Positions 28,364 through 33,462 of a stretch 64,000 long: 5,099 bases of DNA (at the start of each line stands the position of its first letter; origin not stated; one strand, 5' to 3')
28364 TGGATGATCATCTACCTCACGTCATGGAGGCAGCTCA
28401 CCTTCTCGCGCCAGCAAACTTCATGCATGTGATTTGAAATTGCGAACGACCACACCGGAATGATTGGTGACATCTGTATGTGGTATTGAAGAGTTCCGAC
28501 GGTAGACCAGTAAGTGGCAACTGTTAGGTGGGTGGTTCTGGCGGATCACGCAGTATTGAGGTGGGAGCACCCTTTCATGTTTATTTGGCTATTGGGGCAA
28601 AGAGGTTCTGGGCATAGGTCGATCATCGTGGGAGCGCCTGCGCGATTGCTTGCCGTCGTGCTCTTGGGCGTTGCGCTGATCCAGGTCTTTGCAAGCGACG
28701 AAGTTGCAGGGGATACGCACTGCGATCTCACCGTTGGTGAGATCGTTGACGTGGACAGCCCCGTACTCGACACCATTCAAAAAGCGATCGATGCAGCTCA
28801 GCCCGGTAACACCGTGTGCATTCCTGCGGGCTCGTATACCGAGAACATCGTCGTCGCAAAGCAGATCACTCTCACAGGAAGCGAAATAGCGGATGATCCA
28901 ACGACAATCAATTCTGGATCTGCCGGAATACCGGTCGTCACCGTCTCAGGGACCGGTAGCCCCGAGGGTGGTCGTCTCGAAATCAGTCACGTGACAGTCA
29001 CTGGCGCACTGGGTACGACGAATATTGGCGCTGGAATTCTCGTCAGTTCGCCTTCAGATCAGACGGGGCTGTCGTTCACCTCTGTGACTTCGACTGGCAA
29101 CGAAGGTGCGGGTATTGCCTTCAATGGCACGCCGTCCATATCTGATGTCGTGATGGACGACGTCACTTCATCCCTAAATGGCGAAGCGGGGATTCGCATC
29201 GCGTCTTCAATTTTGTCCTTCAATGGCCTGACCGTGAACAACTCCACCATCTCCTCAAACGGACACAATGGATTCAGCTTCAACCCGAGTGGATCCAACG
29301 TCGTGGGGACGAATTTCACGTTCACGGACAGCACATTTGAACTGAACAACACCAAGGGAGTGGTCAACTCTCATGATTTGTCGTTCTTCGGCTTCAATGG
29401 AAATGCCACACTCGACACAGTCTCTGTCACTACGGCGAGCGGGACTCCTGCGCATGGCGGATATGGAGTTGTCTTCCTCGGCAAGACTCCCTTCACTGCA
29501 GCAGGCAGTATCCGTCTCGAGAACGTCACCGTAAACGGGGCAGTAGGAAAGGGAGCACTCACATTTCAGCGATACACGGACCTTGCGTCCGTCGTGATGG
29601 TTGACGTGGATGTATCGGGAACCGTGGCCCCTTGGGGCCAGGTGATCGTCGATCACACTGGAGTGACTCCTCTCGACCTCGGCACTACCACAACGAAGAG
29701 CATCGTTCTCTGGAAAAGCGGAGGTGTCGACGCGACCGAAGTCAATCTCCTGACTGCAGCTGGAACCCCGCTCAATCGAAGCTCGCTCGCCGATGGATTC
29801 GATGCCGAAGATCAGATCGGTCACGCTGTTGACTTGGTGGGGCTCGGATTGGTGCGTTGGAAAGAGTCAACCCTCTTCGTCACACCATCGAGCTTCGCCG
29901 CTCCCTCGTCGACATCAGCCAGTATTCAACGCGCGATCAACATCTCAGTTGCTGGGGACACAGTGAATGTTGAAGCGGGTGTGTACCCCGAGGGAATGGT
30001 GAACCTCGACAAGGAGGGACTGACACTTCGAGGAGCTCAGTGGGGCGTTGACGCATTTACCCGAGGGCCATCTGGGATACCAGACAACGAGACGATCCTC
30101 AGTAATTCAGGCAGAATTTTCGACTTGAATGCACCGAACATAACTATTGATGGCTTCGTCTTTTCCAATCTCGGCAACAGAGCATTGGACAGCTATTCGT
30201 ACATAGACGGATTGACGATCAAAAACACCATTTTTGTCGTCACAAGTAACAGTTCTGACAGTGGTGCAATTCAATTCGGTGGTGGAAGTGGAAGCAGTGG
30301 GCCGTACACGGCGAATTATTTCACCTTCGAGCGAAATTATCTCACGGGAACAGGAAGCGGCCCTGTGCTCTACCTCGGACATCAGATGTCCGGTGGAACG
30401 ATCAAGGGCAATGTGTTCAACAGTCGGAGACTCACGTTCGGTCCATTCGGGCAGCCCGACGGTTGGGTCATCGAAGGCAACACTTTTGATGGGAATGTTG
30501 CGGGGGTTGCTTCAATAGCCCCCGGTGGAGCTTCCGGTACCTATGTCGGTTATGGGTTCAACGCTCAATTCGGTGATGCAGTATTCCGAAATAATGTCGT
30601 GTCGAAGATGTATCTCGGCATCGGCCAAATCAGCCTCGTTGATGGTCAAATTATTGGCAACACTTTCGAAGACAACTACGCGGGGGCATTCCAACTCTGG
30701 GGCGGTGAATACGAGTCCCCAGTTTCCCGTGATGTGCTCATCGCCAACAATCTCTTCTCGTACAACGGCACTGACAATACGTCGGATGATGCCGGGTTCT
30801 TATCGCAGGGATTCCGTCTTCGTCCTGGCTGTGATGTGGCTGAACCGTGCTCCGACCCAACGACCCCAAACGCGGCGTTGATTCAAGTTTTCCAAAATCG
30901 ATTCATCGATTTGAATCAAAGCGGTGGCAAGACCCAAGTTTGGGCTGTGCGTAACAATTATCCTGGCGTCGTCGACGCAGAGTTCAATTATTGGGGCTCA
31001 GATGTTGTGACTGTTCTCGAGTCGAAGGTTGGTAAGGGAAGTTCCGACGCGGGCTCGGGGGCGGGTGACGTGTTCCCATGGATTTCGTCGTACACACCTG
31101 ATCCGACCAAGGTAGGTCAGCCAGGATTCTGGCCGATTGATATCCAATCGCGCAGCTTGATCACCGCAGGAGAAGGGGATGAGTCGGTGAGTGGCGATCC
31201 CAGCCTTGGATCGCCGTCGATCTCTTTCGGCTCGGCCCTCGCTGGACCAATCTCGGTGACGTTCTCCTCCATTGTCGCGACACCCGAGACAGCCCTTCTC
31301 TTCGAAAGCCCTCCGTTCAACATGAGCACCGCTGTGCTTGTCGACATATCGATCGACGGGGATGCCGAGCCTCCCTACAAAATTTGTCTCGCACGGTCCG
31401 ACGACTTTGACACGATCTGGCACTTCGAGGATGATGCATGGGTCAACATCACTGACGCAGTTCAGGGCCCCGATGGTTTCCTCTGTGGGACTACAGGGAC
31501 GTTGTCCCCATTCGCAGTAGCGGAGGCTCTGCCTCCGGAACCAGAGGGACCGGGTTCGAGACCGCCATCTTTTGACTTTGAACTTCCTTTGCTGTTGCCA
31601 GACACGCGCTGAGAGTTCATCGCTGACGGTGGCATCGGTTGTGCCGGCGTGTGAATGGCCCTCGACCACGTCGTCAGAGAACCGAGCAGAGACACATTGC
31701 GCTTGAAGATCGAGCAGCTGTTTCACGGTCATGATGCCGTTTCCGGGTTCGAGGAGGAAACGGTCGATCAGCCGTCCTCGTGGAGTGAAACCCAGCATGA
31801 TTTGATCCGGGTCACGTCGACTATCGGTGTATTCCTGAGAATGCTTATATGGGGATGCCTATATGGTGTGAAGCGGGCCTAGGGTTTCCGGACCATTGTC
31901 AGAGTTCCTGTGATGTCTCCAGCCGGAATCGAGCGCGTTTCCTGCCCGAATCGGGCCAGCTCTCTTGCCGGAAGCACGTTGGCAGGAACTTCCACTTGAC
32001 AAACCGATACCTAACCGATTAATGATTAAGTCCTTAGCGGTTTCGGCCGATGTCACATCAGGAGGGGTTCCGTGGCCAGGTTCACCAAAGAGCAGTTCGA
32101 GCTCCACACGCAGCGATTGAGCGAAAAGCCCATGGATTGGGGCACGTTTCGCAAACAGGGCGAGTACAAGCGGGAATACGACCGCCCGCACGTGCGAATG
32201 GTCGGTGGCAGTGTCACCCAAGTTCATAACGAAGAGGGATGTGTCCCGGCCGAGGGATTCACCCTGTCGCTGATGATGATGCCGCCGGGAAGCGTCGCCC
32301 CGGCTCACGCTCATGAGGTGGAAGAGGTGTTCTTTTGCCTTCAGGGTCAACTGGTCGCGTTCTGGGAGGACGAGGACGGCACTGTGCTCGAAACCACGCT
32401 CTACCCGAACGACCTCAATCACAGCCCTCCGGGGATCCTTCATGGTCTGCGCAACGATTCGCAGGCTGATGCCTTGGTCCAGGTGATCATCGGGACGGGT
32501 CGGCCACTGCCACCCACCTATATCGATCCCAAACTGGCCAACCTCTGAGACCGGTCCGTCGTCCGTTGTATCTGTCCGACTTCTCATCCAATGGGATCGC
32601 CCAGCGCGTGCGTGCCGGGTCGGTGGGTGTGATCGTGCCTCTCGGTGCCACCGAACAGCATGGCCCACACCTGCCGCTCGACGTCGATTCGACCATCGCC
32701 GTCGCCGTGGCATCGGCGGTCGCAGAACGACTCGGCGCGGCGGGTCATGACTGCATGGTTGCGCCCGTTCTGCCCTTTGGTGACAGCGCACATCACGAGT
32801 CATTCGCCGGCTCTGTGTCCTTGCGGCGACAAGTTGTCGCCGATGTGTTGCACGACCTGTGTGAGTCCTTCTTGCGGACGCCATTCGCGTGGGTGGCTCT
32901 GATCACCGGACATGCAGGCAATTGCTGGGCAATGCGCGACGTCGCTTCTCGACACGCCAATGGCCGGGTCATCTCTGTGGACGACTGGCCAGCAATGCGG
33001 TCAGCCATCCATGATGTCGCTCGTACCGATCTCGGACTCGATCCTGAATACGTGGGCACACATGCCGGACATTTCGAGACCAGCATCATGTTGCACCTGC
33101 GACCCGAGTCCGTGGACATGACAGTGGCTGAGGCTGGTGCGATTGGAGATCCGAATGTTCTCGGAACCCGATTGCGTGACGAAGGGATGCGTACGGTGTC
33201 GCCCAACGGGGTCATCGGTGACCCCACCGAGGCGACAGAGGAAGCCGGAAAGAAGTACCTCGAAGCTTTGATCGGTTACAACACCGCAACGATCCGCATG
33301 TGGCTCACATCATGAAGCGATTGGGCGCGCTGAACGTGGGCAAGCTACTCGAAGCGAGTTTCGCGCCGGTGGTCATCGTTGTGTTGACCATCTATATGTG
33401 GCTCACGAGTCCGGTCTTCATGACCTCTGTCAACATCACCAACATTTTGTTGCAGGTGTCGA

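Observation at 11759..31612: Four unrelated secreted proteins stop exactly one residue after an LPDT motif: a tail-less sortase-like C-terminal signal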

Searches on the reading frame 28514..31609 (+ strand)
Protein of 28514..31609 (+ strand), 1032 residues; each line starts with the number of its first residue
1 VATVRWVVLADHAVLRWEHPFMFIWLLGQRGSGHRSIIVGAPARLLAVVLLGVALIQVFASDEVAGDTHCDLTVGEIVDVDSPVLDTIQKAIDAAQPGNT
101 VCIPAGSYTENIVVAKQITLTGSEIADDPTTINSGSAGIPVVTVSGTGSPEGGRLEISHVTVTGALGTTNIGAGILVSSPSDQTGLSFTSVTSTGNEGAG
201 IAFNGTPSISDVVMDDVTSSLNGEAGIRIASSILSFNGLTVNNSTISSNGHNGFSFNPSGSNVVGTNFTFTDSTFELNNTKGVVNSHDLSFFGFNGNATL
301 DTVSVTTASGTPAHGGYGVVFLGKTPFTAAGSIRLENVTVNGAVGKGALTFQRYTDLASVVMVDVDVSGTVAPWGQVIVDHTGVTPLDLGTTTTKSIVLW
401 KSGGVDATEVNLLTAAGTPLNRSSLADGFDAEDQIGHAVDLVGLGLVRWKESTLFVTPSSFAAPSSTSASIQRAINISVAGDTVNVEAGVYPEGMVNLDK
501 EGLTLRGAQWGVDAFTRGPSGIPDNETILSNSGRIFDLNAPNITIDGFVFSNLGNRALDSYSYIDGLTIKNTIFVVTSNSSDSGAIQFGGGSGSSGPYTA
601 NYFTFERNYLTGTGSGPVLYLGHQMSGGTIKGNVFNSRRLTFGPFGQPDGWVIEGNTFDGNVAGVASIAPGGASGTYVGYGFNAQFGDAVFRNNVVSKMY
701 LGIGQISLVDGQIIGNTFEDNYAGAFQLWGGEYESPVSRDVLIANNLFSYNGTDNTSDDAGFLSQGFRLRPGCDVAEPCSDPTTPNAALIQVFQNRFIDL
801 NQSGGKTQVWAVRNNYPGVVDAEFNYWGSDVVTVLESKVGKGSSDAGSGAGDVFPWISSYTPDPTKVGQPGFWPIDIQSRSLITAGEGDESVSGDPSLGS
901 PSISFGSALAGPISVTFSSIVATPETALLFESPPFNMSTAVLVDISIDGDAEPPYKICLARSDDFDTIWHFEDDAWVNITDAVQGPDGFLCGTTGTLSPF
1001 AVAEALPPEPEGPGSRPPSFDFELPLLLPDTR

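Call 6: search_protein_families(library=pfam, proteins=[window:28514-31609:+], max_evalue=0.1)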
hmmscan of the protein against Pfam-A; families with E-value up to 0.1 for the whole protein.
window:28514-31609:+ (1032 aa): 2 families
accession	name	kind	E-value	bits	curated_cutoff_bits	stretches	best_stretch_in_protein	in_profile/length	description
PF13229.12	Beta_helix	-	4.3e-09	36.6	25.9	2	155-287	34-146/158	Right handed beta helix region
PF13084.11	DUF3943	-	0.074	13.4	27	0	186-244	38-94/108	Domain of unknown function (DUF3943)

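Call 7: search_protein_families(library=ncbifam, proteins=[window:28514-31609:+], max_evalue=0.1)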
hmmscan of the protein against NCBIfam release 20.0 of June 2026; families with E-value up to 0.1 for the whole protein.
window:28514-31609:+ (1032 aa): 1 family
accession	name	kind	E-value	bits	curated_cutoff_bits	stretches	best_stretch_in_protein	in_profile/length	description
TIGR04247.1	NosD_copper_fam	subfamily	3.5e-10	39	300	1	88-179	1-82/377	nitrous oxide reductase family maturation protein NosD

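Call 13: find_homologous_proteins(query=window:28577-31609:+, max_evalue=0.00001)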
Query window:28577-31609:+ (1011 aa): 19 proteins with E <= 0.00001 among 8000 candidates.
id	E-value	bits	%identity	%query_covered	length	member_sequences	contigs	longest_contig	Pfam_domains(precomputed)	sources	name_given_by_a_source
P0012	0.0e+0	2250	100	100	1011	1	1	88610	PF13229.13,PF22842.4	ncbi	-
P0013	9.6e-119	416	52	42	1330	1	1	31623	PF13229.13,PF05048.20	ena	-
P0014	1.9e-100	356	46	45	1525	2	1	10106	PF19408.6,PF13229.13,PF18962.8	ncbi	-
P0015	9.8e-100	353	46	47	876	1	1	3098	-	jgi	-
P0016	3.9e-91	325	43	47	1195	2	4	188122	PF13229.13,PF18962.8,PF13860.13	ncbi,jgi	jgi:hypothetical protein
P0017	4.3e-90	321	38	60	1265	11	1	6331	PF13229.13,PF22842.4,PF00353.26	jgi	jgi:hypothetical protein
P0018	3.2e-88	315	44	43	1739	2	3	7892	PF00353.26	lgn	-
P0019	2.4e-86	309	40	48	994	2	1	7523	PF13229.13,PF01095.26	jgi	jgi:hypothetical protein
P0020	9.8e-85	304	43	41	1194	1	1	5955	PF13573.13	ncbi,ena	-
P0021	5.0e-80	288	42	46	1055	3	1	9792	PF13229.13,PF22842.4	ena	-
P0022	1.1e-79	287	47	36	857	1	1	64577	PF13229.13,PF05048.20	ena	-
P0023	4.7e-79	285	46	40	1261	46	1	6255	PF00353.26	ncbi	ncbi:MAG: beta strand repeat-containing protein [Planctomyces sp.]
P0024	1.9e-75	273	40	52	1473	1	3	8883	PF13229.13,PF07602.18,PF16640.12,PF22842.4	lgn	-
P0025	2.2e-75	273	40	40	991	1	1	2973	PF13229.13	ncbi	ncbi:MAG: hypothetical protein ACOYMM_13850, partial [Phycisphaerales bacterium]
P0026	7.0e-72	261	43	41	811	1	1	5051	PF00353.26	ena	-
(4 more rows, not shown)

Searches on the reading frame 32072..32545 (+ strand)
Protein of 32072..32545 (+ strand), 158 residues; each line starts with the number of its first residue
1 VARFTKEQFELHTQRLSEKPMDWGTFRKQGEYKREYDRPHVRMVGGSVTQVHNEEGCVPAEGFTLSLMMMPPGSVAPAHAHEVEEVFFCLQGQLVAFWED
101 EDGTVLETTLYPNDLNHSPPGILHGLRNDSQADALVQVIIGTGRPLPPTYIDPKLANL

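Call 45: search_protein_families(library=pfam, proteins=[window:32072-32545:+], max_evalue=0.001)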
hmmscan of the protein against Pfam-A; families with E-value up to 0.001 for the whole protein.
window:32072-32545:+ (158 aa): 4 families
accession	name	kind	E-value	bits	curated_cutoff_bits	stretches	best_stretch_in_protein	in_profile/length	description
PF07883.17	Cupin_2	-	2.4e-12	46.8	27.2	1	67-136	2-66/70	Cupin domain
PF00190.28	Cupin_1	-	1.5e-07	31.6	22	1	39-142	8-115/151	Cupin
PF16867.11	DMSP_lyase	-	1.3e-05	25.5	27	1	55-129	87-156/162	Dimethlysulfonioproprionate lyase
PF02041.22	Auxin_BP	-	0.00029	21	21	1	67-141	48-127/167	Auxin binding protein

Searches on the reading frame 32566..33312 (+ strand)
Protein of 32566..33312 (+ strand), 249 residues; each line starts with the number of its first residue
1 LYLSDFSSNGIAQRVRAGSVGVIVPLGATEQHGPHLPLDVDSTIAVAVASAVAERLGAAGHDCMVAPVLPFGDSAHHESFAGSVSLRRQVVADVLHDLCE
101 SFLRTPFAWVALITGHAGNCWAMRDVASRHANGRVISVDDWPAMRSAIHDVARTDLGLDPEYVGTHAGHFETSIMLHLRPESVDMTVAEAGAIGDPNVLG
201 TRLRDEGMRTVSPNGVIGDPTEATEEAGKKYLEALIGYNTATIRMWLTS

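Call 44: search_protein_families(library=pfam, proteins=[window:32566-33312:+], max_evalue=0.001)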
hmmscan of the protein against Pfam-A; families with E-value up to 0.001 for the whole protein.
window:32566-33312:+ (249 aa): 1 family
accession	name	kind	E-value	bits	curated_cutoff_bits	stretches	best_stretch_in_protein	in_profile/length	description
PF02633.19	Creatininase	-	2e-59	201.3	31.3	1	11-238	8-233/238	Creatinine amidohydrolase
